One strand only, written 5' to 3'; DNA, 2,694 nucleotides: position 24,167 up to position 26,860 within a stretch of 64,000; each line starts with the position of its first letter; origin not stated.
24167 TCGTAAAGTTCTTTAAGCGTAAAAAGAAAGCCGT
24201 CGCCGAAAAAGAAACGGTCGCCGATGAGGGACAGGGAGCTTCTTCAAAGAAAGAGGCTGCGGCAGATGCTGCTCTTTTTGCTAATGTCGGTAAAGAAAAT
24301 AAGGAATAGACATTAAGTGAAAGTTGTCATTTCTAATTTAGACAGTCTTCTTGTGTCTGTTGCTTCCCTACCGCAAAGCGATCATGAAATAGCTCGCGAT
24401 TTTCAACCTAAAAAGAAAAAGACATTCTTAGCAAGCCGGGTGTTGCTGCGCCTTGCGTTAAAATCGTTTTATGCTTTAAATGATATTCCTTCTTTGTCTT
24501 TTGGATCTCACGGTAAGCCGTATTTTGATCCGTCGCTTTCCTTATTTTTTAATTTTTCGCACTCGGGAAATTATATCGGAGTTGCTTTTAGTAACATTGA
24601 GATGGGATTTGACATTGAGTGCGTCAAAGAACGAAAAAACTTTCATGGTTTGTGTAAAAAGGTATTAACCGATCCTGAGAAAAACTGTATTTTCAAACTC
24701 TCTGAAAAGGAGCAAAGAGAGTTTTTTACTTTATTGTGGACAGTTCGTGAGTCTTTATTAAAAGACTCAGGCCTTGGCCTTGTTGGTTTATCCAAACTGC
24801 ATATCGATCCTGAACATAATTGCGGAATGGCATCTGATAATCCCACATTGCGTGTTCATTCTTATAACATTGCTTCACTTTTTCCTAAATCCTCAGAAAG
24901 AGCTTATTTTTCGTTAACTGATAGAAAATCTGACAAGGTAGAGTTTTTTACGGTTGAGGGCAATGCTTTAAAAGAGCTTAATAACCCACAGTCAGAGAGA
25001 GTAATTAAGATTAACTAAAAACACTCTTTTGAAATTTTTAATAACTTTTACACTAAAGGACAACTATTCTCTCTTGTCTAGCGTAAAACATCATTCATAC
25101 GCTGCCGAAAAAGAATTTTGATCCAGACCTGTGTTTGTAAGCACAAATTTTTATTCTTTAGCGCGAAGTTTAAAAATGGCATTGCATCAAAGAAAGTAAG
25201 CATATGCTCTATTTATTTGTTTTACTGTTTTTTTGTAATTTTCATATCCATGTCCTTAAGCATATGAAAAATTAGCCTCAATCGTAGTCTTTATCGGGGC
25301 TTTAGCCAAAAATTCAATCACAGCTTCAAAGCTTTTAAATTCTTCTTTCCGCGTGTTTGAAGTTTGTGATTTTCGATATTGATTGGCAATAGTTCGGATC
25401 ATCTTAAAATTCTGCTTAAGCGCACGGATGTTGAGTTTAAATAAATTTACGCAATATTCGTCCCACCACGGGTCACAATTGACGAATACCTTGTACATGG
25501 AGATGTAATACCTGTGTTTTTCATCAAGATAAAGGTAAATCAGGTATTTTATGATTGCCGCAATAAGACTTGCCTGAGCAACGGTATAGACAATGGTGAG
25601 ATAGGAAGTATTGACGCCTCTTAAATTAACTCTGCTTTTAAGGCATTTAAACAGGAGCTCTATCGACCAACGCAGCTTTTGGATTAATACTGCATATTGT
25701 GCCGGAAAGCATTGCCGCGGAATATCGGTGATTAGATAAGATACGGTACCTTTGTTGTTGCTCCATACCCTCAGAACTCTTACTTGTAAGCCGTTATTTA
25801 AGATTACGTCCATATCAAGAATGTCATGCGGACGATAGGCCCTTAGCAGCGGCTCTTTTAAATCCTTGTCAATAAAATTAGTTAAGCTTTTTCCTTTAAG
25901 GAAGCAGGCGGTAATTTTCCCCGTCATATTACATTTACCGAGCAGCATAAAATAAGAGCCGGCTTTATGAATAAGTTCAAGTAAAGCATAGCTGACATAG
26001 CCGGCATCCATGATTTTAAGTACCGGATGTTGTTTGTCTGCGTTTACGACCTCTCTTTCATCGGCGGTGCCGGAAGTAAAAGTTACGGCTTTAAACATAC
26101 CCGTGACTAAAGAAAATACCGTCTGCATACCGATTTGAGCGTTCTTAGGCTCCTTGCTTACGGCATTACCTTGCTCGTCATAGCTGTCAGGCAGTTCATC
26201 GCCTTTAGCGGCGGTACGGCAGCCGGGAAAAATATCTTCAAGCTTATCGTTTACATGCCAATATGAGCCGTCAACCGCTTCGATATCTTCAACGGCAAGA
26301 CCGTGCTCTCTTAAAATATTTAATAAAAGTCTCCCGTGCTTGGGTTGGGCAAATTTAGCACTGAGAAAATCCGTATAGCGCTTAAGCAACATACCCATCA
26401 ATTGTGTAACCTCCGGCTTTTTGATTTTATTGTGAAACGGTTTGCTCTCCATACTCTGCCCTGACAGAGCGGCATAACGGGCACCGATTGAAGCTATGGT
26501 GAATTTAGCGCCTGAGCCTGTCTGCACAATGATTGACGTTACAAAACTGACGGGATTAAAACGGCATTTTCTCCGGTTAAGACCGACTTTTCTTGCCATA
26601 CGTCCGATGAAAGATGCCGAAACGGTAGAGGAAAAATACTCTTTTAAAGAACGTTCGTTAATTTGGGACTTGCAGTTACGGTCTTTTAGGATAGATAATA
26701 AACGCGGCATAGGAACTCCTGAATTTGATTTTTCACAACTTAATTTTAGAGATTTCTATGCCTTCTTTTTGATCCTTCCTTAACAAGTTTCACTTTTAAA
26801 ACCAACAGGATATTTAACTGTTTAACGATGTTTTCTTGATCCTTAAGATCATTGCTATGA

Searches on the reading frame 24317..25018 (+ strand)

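Call 98: search_protein_families(library=pfam, proteins=[window:24317-25018:+], max_evalue=0.001)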
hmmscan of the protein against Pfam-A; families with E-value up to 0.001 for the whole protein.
window:24317-25018:+ (233 aa): 2 families
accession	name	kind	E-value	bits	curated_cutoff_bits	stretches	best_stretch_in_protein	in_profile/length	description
PF01648.25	ACPS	-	5.3e-12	46.2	25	1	96-168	2-81/111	4'-phosphopantetheinyl transferase superfamily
PF22624.1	AASDHPPT_N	-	3.9e-05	24.3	27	1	12-90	11-96/100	4'-phosphopantetheinyl transferase, N-terminal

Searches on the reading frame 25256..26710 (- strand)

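Call 98: search_protein_families(library=pfam, proteins=[window:25256-26710:-], max_evalue=0.001)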
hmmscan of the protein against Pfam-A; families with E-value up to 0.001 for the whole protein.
window:25256-26710:- (484 aa): 1 family
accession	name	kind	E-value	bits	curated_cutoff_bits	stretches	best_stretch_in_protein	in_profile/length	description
PF01609.27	DDE_Tnp_1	-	1.4e-09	38.5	23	1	189-364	32-177/200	Transposase DDE domain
